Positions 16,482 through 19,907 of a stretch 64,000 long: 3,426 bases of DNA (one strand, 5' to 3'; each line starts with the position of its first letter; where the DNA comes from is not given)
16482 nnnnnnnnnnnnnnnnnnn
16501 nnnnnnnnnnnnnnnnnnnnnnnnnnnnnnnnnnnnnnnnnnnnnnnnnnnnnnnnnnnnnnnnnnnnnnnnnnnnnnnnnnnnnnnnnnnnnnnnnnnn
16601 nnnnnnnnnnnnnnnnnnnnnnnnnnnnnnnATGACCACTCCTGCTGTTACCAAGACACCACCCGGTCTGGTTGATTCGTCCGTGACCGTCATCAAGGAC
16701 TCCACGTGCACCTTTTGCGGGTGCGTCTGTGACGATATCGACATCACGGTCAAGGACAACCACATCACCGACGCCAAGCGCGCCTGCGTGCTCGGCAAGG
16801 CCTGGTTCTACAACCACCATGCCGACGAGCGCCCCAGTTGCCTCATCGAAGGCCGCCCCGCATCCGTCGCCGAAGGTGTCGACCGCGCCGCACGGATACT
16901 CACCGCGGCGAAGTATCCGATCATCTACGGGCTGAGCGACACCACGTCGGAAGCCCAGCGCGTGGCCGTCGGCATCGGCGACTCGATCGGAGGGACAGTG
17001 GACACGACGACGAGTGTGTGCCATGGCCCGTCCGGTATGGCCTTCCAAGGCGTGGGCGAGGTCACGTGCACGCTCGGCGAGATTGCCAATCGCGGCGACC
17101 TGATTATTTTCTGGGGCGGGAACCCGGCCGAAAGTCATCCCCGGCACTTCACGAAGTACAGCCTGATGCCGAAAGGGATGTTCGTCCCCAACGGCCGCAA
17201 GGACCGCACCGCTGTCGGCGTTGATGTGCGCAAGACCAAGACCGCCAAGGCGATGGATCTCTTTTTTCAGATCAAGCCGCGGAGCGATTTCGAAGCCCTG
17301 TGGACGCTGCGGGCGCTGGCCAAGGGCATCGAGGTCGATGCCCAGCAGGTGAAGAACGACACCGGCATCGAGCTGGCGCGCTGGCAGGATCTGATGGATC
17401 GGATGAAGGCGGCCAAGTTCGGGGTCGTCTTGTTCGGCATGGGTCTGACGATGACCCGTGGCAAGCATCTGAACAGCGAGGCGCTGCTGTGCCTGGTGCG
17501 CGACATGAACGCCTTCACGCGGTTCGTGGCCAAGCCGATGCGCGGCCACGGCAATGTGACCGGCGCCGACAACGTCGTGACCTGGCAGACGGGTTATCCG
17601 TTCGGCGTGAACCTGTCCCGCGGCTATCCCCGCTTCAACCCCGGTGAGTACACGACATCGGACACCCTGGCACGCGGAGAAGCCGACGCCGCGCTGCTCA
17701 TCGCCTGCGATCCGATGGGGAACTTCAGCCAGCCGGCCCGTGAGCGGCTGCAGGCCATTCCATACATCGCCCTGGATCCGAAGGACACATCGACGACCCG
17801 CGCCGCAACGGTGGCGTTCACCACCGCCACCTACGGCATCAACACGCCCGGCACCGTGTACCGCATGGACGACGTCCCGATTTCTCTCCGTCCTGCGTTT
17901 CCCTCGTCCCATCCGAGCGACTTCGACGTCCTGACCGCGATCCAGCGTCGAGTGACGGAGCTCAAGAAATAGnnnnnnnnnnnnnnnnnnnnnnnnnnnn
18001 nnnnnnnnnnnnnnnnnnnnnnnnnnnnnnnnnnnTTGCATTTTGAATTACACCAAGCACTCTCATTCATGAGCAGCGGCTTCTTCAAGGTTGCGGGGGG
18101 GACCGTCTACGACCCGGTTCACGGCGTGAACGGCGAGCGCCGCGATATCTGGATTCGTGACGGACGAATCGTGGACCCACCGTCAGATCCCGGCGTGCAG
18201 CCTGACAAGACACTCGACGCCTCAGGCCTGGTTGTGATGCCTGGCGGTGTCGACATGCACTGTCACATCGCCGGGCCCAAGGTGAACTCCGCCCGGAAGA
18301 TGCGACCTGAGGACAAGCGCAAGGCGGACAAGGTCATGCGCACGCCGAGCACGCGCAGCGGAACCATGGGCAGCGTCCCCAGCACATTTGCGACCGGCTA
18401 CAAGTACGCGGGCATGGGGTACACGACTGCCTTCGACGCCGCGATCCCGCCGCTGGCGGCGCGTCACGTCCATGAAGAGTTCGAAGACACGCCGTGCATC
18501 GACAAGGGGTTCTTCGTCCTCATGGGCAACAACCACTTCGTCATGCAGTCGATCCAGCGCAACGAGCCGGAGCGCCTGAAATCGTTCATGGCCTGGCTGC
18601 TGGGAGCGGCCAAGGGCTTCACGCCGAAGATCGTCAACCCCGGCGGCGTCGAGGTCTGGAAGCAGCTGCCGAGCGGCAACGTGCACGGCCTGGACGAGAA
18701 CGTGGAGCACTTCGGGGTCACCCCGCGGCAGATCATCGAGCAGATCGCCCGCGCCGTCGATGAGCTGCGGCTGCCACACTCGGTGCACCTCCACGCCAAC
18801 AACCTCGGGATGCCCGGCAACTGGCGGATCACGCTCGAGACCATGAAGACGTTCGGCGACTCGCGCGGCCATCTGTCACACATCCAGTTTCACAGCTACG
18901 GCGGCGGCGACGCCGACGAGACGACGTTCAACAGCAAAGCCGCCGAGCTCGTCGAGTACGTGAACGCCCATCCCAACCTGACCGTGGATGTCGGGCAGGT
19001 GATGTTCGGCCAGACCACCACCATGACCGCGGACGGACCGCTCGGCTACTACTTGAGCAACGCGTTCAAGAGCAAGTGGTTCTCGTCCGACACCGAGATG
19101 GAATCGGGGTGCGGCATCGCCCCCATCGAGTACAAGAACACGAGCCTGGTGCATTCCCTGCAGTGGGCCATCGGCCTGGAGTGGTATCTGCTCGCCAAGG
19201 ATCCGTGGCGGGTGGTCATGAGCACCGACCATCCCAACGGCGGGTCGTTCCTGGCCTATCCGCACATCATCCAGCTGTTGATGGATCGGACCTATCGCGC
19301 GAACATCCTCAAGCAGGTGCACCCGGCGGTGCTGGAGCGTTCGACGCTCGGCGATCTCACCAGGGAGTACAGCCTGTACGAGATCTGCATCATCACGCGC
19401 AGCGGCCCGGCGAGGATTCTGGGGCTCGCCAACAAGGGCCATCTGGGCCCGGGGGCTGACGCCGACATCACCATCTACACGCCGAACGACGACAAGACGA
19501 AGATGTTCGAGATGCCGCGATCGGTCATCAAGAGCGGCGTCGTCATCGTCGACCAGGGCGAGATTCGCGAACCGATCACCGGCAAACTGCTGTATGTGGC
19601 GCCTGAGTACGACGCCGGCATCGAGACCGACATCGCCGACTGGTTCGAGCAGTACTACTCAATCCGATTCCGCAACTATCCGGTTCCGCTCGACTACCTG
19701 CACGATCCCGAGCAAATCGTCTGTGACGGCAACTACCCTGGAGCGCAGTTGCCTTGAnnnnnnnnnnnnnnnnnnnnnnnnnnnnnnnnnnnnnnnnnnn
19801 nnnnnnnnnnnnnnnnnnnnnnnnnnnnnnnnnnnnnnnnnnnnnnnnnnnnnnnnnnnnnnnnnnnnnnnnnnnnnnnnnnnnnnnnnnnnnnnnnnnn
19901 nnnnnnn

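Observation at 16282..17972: The FhcB-like subunit keeps Fe-S and Cys-His catalytic motifs and is preceded by an FwdD-like subunit: possibly a redox-active formyl-MFR dehydrogenase rather than a hydrolytic Fhc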

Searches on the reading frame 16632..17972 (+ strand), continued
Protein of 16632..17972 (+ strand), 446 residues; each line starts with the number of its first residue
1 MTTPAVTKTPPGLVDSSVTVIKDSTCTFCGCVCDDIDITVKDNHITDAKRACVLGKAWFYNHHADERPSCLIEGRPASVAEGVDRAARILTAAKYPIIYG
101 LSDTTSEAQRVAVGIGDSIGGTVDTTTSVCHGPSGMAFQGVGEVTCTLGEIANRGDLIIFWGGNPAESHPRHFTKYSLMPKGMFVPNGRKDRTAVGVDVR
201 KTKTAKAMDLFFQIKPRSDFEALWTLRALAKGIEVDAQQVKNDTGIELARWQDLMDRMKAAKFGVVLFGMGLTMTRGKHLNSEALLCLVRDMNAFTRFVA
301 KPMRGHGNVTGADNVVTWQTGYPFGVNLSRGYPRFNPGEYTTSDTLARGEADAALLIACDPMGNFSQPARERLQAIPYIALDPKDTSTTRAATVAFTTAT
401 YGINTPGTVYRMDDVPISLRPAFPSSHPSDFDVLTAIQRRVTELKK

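Call 53: find_homologous_proteins(query=window:16632-17972:+, max_evalue=0.00001)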
Query window:16632-17972:+ (446 aa): 5721 proteins with E <= 0.00001 among 8000 candidates; the best 120 are listed.
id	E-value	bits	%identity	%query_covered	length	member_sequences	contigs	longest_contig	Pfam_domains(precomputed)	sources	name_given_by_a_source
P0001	7.7e-281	949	91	100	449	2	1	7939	-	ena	-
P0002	2.5e-279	944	90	100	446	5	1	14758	-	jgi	jgi:formylmethanofuran dehydrogenase subunit B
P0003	3.0e-278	941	91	99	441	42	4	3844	-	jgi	jgi:formylmethanofuran dehydrogenase subunit B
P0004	8.9e-278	939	90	100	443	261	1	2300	-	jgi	jgi:formylmethanofuran dehydrogenase subunit B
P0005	4.1e-272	920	89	100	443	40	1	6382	-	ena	-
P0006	7.1e-264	893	89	96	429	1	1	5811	-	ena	-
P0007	2.9e-262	888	88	96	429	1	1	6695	-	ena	-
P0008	2.8e-260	881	88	96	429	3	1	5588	-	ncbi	-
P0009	1.5e-259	879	87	96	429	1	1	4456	-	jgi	jgi:formylmethanofuran dehydrogenase subunit B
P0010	8.5e-259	876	84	100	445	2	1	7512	-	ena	-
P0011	2.0e-258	875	84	100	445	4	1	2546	-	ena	-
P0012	1.1e-257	873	87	96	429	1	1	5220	-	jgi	-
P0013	1.6e-257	872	87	96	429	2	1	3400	-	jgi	jgi:formylmethanofuran dehydrogenase subunit B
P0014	2.9e-257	871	85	97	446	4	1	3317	-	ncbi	-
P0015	3.2e-254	861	84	98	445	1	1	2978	-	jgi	jgi:formylmethanofuran dehydrogenase subunit B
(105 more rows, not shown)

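Call 62: search_protein_representatives(protein=window:16632-17972:+)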
Query: 446 residues. Proteins with E-value up to 0.001 (for the whole library): 2673; up to 1e-10: 1834; up to 1e-30: 723. The best 150 are listed.
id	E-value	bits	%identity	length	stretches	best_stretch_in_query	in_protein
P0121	3.1e-171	586.2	58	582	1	15-445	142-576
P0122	1.2e-149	515.0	52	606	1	18-442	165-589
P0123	8.5e-138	476.0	50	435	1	22-438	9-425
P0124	1.6e-137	475.1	70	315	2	48-280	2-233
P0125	1.7e-136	471.7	49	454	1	23-444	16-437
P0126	1.9e-130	451.8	50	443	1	23-441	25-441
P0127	1.0e-129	449.4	50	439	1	21-438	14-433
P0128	8.0e-126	436.5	47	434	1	19-441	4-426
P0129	7.0e-123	426.9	49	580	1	19-441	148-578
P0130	1.5e-119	415.8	46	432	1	17-441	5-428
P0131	5.0e-117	407.6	44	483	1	12-445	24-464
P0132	5.7e-117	407.4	43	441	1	10-441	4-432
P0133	8.0e-114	397.0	44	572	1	8-445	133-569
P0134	2.2e-113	395.5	44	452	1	18-443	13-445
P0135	2.6e-112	392.0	45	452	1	10-444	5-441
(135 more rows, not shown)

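Call 85: predict_structure(alignment_id=A2)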
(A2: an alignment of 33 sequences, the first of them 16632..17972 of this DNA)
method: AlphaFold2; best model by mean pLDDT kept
length: 446 residues; sequences in the alignment: 33
mean_pLDDT: 64.4   pTM: 0.64
mean pLDDT of the five models: 64.4, 64.2, 63.8, 62.9, 61.7
residues with pLDDT >= 90: 78; 70-90: 133; 50-70: 96; < 50: 139
segments of 3 or more residues with pLDDT < 50: 1-14, 29-31, 101-105, 125-150, 163-192, 201-207, 274-276, 303-340, 404-416
pLDDT, mean of each block of 10 residues (from residue 1): 36 60 64 71 84 69 83 95 98 81 53 72 48 30 37 64 43 37 37 50 46 79 92 95 93 91 68 51 71 72 37 23 25 31 67 79 69 91 74 87 46 47 79 91 92
secondary structure, 60 per line:
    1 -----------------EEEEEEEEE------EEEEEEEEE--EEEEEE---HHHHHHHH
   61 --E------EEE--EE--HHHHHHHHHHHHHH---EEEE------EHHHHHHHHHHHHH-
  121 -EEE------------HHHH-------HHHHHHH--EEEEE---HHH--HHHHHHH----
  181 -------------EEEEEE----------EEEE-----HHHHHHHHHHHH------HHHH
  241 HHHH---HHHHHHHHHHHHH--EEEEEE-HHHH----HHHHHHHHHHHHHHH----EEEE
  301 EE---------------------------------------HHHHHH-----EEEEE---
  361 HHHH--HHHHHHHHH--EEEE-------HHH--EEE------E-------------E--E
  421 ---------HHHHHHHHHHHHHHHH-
elements in order: E18-26 E33-41 E44-49 H53-60 E70-72 H79-92 E96-99 H107-119 E122-124 H137-140 H148-154 E157-161 H170-176 E194-199 E210-213 H219-230 H237-244 H248-260 E263-268 H270-273 H278-292 E297-302 H342-347 E353-357 H361-364 H367-375 E378-381 E394-396 H430-445

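Call 87: fold_search(model_id=the predicted structure, library=pdb)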
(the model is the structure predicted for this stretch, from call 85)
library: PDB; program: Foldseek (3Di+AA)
matches with E <= 10: 511; with E <= 0.001: 92
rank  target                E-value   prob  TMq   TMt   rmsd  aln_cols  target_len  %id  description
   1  8rja_B                1.6e-26  1.00  0.44  0.45  14.8       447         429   39  Crystal structure of the F420-reducing formylmethanofuran dehydrogenase complex from the ethanotroph Candidatus Ethano (released 2024-10-02)
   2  5t5i_J                1.1e-25  1.00  0.44  0.45  14.9       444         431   38  TUNGSTEN-CONTAINING FORMYLMETHANOFURAN DEHYDROGENASE FROM METHANOTHERMOBACTER WOLFEII, ORTHORHOMBIC FORM AT 1.9 A (released 2016-10-19)
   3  5t5m_B                2.0e-25  1.00  0.44  0.46  14.8       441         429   39  TUNGSTEN-CONTAINING FORMYLMETHANOFURAN DEHYDROGENASE FROM METHANOTHERMOBACTER WOLFEII, TRIGONAL FORM AT 2.5 A. (released 2016-10-19)
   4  5t5i_B                2.2e-25  1.00  0.44  0.46  14.9       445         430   38  TUNGSTEN-CONTAINING FORMYLMETHANOFURAN DEHYDROGENASE FROM METHANOTHERMOBACTER WOLFEII, ORTHORHOMBIC FORM AT 1.9 A (released 2016-10-19)
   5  5t61_Z                3.8e-25  1.00  0.45  0.46  14.8       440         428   39  TUNGSTEN-CONTAINING FORMYLMETHANOFURAN DEHYDROGENASE FROM METHANOTHERMOBACTER WOLFEII, TRICLINIC FORM AT 2.55 A (released 2016-10-19)
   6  5t61_H                8.5e-24  1.00  0.44  0.45  14.8       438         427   38  TUNGSTEN-CONTAINING FORMYLMETHANOFURAN DEHYDROGENASE FROM METHANOTHERMOBACTER WOLFEII, TRICLINIC FORM AT 2.55 A (released 2016-10-19)
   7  7bkb_H                2.4e-22  1.00  0.43  0.44  14.0       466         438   31  Formate dehydrogenase - heterodisulfide reductase - formylmethanofuran dehydrogenase complex from Methanospirillum hun (released 2021-09-29)
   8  6s6y_F                5.8e-11  1.00  0.30  0.36  16.0       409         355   22  X-ray crystal structure of the formyltransferase/hydrolase complex (FhcABCD) from Methylorubrum extorquens in complex  (released 2019-12-04)
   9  6s6y_B                7.2e-11  1.00  0.30  0.36  15.0       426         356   22  X-ray crystal structure of the formyltransferase/hydrolase complex (FhcABCD) from Methylorubrum extorquens in complex  (released 2019-12-04)
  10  1aa6                  4.8e-09  1.00  0.35  0.24  16.2       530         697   19  REDUCED FORM OF FORMATE DEHYDROGENASE H FROM E. COLI (released 1997-08-20)
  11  1fdi                  5.1e-09  1.00  0.36  0.25  14.6       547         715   18  OXIDIZED FORM OF FORMATE DEHYDROGENASE H FROM E. COLI COMPLEXED WITH THE INHIBITOR NITRITE (released 1997-08-20)
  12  7vw6_A                8.3e-09  1.00  0.38  0.21  15.3       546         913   18  Cryo-EM Structure of Formate Dehydrogenase 1 from Methylorubrum extorquens AM1 (released 2022-06-01)
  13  7z0t_A                1.9e-08  1.00  0.37  0.26  15.6       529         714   19  Structure of the Escherichia coli formate hydrogenlyase complex (aerobic preparation, composite structure) (released 2022-09-28)
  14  7e5z_A                5.9e-08  1.00  0.35  0.23  16.3       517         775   19  Dehydrogenase holoenzyme (released 2022-02-23)
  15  8rqz_C                6.6e-08  1.00  0.37  0.19  16.3       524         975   18  Crystal structure of Molybdenum bispyranopterin guanine dinucleotide formate dehydrogenases ForCE1 from Bacillus subti (released 2025-08-06)
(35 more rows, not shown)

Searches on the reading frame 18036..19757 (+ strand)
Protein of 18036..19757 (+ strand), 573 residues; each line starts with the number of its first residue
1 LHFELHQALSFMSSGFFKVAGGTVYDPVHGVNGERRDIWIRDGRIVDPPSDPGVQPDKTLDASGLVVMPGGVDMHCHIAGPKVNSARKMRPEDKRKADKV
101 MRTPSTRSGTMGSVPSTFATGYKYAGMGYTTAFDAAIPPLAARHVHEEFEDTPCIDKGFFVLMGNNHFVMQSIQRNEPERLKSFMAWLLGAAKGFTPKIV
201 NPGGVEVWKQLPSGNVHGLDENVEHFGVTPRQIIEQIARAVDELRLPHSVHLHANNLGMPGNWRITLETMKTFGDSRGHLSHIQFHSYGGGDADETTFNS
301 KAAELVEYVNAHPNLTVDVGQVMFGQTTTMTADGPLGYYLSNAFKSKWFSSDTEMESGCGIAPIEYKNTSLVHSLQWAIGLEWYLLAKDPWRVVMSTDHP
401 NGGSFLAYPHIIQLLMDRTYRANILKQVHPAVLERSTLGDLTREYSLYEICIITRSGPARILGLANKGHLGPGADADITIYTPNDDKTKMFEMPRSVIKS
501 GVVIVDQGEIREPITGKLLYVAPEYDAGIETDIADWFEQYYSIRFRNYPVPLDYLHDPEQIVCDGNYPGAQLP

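Call 3: search_protein_families(library=pfam, proteins=[window:18036-19757:+])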
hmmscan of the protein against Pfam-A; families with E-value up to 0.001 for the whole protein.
window:18036-19757:+ (573 aa): 2 families
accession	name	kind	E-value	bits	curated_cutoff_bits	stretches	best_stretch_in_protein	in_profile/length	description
PF07969.17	Amidohydro_3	-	2.8e-54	185.8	29.7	1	59-504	2-471/472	Amidohydrolase family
PF01979.26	Amidohydro_1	-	1.6e-07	31.4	25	1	392-502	244-338/345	Amidohydrolase family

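Call 32: search_solved_structures(query=window:18036-19757:+, max_evalue=0.00001, show_alignments=1)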
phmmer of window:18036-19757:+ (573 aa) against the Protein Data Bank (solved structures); distinct sequences matched with E-value up to 0.00001: 16.
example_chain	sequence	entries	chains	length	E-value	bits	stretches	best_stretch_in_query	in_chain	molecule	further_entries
8rja_A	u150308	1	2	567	2.9e-146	491.3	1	19-559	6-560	Formylmethanofuran dehydrogenase subunit A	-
5t5i_A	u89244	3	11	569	7.2e-144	483.4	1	19-556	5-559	Tungsten formylmethanofuran dehydrogenase subunit fwdA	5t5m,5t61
9sw6_I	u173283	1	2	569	2.3e-143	481.8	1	19-556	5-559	Tungsten formylmethanofuran dehydrogenase, subunit A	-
9sfi_P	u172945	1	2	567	3.7e-143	481.1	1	19-556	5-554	Formylmethanofuran dehydrogenase subunit A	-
7bkb_G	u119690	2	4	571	3.3e-130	438.3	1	19-564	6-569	Formylmethanofuran dehydrogenase, subunit A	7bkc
6s6y_A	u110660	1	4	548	1.6e-108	366.7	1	18-551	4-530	Formylmethanofuran dehydrogenase subunit A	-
4tqt_A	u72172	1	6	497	1.9e-08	36.3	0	15-82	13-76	D-hydantoinase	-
3gip_A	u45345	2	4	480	2.4e-08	35.9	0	17-77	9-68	N-acyl-D-glutamate deacylase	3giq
3dc8_A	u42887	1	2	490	7.4e-08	34.3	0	35-83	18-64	Dihydropyrimidinase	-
1nfg_A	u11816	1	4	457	9.1e-08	34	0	34-84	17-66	D-hydantoinase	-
6gde_A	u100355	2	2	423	8e-07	30.9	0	19-82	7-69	Dihydroorotase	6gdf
3d6n_A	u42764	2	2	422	8.2e-07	30.8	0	19-82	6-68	Dihydroorotase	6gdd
4bjh_A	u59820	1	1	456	9.3e-07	30.7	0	19-82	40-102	DIHYDROOROTASE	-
1xrf_A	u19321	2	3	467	1e-06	30.6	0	19-82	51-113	Dihydroorotase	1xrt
3e74_A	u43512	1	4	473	8e-06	27.6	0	36-81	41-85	Allantoinase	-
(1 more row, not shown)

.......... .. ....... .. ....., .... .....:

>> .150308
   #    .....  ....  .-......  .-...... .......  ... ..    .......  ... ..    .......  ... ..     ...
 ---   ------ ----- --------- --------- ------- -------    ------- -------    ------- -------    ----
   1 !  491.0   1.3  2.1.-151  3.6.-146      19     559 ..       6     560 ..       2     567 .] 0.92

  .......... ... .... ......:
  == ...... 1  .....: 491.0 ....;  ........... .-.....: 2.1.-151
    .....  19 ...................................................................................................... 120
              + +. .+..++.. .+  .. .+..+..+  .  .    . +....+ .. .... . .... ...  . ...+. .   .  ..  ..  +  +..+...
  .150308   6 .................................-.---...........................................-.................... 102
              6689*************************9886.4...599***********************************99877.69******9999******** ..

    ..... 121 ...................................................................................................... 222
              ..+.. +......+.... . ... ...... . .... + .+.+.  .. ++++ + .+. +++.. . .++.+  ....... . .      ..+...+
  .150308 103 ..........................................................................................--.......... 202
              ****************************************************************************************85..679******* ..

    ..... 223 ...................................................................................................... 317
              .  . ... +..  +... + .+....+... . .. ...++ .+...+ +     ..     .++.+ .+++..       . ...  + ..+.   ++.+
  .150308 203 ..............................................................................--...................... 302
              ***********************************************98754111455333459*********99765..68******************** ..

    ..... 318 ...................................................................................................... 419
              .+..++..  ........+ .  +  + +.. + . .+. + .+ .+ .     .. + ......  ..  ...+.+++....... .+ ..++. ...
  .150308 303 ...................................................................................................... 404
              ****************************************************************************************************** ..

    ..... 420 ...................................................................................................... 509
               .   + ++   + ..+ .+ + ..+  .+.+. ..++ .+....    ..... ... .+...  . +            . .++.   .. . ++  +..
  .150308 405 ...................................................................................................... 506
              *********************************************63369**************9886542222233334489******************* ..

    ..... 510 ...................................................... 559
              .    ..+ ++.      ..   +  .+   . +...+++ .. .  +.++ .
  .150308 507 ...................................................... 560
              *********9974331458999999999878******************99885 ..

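Call 52: search_protein_families(library=ncbifam, proteins=[window:18036-19757:+])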
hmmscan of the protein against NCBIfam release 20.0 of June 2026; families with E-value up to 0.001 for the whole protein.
window:18036-19757:+ (573 aa): 36 families (the best 25 are shown)
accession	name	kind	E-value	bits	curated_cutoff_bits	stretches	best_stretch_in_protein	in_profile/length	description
TIGR03121.1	one_C_dehyd_A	equivalog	4.1e-224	744.9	392.75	1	18-558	3-555/556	formylmethanofuran dehydrogenase subunit A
NF042911.1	FMH_DH_FwdA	exception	4.2e-176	586.8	950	1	20-561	5-564/569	tungsten-dependent formylmethanofuran dehydrogenase subunit FwdA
NF006689.0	PRK09237.1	equivalog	5e-13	48.4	371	1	20-78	8-66/383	amidohydrolase/deacetylase family metallohydrolase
NF009941.0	PRK13404.1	subfamily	8.2e-13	47.8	647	2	35-83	21-68/478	dihydropyrimidinase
NF006560.0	PRK09061.1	subfamily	2.3e-12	46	340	1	19-79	30-88/517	amidohydrolase family protein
NF005791.0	PRK07627.1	equivalog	4.7e-11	42.3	442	1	18-83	4-69/425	dihydroorotase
TIGR03178.1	allantoinase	equivalog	1.7e-10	40.3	357.85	2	35-81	17-63/441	allantoinase AllB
NF009060.0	PRK12394.1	equivalog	1.7e-10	40.2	442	1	19-78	7-65/381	metallo-dependent hydrolase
NF004839.0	PRK06189.1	equivalog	1.7e-10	40.1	631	2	34-82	19-67/451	allantoinase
NF006559.0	PRK09060.1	equivalog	2e-10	39.5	482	1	32-86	19-73/444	dihydroorotase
TIGR02033.1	D-hydantoinase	equivalog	2.2e-10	40.1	393.25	1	21-83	5-65/454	dihydropyrimidinase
NF002668.0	PRK02382.1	equivalog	6.1e-10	38.4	452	1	32-83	10-62/436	dihydroorotase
TIGR00857.1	pyrC_multi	subfamily_domain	8.8e-09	34.8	279.05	1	34-83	4-53/412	dihydroorotase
TIGR03583.1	EF_0837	hypoth_equivalog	2.2e-08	33.6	432.15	0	445-492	293-340/365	amidohydrolase/deacetylase family metallohydrolase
NF011987.0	PRK15446.2-3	subfamily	8.2e-08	31.5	253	0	455-499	337-378/395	alpha-D-ribose 1-methylphosphonate 5-triphosphate diphosphatase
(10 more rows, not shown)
